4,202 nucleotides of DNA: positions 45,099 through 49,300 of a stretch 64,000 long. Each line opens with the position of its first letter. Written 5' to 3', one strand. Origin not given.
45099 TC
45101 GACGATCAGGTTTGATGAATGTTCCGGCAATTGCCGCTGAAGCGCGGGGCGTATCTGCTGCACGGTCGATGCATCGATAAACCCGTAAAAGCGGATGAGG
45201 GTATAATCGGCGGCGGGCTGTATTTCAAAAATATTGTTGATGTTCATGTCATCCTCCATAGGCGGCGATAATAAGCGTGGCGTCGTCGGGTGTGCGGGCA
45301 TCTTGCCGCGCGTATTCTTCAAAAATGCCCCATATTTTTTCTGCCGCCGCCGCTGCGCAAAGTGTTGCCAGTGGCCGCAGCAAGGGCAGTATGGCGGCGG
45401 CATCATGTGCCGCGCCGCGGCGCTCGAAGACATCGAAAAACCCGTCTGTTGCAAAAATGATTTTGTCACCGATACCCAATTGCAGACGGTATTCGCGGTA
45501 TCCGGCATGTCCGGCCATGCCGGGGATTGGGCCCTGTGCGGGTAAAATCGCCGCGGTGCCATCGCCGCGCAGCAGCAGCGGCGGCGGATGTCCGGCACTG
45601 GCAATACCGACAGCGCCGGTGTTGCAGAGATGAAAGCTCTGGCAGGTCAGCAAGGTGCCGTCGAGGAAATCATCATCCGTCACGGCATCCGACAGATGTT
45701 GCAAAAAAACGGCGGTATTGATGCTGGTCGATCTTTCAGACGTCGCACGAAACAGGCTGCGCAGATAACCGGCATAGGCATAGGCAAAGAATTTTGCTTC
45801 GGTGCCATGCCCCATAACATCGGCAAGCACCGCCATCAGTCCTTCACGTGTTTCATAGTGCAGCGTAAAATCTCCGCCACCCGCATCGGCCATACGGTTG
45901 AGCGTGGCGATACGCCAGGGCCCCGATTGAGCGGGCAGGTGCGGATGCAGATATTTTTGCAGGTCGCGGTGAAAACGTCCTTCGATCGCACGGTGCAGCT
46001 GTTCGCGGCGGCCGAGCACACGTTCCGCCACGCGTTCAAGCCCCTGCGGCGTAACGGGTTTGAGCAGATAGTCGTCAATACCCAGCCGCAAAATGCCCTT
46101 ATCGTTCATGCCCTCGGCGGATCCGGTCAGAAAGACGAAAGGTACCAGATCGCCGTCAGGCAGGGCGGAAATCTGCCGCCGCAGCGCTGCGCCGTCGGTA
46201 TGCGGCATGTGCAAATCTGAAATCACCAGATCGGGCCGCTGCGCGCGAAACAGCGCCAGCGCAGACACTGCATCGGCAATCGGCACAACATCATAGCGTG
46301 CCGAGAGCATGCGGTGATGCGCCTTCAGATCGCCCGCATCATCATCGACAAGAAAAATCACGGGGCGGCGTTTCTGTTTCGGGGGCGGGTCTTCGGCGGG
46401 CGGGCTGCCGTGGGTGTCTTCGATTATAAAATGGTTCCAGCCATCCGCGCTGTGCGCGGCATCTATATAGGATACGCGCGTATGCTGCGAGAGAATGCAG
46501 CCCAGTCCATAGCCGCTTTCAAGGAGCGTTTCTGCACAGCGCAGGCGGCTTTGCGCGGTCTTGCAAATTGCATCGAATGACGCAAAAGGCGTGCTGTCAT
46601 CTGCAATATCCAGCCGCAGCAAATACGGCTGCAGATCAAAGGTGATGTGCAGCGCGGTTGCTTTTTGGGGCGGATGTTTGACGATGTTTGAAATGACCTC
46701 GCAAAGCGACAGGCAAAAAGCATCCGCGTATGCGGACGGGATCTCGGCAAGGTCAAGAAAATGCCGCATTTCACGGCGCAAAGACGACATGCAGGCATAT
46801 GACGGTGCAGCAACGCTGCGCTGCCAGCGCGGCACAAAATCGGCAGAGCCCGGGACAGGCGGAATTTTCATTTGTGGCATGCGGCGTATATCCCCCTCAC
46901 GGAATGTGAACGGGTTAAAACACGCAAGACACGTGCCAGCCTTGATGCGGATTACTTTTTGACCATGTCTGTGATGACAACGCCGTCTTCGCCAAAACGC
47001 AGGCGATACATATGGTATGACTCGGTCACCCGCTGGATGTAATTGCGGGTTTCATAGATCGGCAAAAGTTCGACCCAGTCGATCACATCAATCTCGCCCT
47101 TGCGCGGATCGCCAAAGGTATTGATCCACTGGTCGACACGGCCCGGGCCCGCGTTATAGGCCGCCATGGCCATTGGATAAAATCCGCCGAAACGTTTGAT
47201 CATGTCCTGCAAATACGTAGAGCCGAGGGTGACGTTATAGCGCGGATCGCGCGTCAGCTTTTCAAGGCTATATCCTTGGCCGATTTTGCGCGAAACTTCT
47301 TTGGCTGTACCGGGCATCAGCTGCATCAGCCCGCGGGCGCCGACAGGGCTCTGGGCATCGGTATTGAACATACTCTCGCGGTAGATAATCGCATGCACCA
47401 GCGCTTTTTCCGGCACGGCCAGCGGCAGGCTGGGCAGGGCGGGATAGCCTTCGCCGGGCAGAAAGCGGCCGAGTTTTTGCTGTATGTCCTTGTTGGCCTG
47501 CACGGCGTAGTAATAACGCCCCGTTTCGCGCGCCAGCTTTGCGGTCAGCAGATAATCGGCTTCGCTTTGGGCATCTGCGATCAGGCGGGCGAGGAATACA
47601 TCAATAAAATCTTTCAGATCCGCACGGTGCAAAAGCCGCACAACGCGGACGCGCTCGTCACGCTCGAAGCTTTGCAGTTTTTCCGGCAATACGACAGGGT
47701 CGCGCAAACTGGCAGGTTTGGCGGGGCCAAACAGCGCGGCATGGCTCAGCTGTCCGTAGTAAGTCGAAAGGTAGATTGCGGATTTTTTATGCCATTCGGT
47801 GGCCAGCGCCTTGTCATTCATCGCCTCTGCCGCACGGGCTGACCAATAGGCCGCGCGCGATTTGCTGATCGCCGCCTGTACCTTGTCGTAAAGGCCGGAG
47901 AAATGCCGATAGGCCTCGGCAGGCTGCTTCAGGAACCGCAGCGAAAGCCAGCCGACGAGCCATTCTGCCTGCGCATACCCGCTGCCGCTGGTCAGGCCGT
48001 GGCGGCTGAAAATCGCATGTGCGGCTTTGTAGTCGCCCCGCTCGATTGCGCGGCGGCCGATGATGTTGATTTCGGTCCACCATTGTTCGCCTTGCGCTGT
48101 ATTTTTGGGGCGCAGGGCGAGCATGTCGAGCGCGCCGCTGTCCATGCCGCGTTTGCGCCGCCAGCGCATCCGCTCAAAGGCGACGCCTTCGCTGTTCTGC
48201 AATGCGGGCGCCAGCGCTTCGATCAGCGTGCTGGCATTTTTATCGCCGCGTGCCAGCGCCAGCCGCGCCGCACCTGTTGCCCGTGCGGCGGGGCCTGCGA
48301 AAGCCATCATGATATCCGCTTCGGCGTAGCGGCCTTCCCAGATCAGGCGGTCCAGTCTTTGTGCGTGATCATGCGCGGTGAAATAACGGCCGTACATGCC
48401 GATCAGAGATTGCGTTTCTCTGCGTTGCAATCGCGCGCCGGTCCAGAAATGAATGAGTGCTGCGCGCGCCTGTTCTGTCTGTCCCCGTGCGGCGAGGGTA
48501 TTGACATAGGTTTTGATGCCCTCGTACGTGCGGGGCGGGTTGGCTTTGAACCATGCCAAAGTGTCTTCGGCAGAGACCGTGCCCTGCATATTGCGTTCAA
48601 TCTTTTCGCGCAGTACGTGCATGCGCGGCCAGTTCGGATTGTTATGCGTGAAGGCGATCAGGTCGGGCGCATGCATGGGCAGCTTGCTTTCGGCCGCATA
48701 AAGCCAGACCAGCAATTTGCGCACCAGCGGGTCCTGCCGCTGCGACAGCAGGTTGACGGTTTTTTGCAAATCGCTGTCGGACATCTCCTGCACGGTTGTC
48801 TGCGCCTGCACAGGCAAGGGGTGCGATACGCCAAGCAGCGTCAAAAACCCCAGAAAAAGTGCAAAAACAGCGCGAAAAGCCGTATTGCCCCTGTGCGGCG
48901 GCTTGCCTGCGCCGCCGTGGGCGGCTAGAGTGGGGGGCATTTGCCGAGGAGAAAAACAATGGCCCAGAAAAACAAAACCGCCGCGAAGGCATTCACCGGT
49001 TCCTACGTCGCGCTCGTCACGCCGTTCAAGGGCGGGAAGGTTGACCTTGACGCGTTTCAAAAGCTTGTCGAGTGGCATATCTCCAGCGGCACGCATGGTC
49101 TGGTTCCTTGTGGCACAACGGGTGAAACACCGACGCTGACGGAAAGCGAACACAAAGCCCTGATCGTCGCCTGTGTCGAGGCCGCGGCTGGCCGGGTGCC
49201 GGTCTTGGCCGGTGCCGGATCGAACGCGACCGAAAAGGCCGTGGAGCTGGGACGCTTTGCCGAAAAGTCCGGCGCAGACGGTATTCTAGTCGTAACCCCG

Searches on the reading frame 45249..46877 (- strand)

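Call 75: search_protein_families(library=pfam, proteins=[window:45249-46877:-], max_evalue=0.00001)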
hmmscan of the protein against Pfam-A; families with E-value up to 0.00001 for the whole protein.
window:45249-46877:- (542 aa): 2 families
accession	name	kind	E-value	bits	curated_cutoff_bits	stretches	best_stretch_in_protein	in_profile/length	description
PF07228.17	SpoIIE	-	2.7e-26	93.1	25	1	345-538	3-189/192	Stage II sporulation protein E (SpoIIE)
PF00072.30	Response_reg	-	1.6e-16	60.9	30.2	1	174-281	1-107/111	Response regulator receiver domain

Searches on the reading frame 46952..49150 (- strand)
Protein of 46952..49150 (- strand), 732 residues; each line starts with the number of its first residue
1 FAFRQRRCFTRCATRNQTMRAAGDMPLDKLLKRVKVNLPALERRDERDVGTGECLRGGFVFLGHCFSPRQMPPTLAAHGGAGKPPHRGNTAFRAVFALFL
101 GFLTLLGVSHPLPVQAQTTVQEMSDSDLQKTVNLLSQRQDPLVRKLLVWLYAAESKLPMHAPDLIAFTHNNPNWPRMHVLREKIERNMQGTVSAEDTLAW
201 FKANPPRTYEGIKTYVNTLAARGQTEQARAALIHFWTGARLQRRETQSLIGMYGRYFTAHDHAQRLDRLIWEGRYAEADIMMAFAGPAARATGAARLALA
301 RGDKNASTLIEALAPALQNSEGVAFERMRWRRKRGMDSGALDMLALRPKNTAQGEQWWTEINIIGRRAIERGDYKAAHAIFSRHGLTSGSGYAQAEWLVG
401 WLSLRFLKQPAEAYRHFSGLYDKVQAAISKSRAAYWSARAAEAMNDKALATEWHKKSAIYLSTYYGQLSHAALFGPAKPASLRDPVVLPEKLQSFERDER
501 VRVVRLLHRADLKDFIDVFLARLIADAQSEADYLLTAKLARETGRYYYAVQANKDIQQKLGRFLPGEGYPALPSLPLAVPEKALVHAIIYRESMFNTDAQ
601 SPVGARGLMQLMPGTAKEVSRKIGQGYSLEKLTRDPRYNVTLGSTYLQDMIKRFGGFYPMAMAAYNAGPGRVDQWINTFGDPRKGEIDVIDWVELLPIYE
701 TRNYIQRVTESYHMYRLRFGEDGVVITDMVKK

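Call 75: search_protein_families(library=pfam, proteins=[window:46952-49150:-], max_evalue=0.00001)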
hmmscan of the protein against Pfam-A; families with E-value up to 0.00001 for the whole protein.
window:46952-49150:- (732 aa): 1 family
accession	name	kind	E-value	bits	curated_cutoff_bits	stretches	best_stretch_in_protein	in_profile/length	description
PF01464.25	SLT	-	5.7e-27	94.1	21.3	1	581-682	13-111/117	Transglycosylase SLT domain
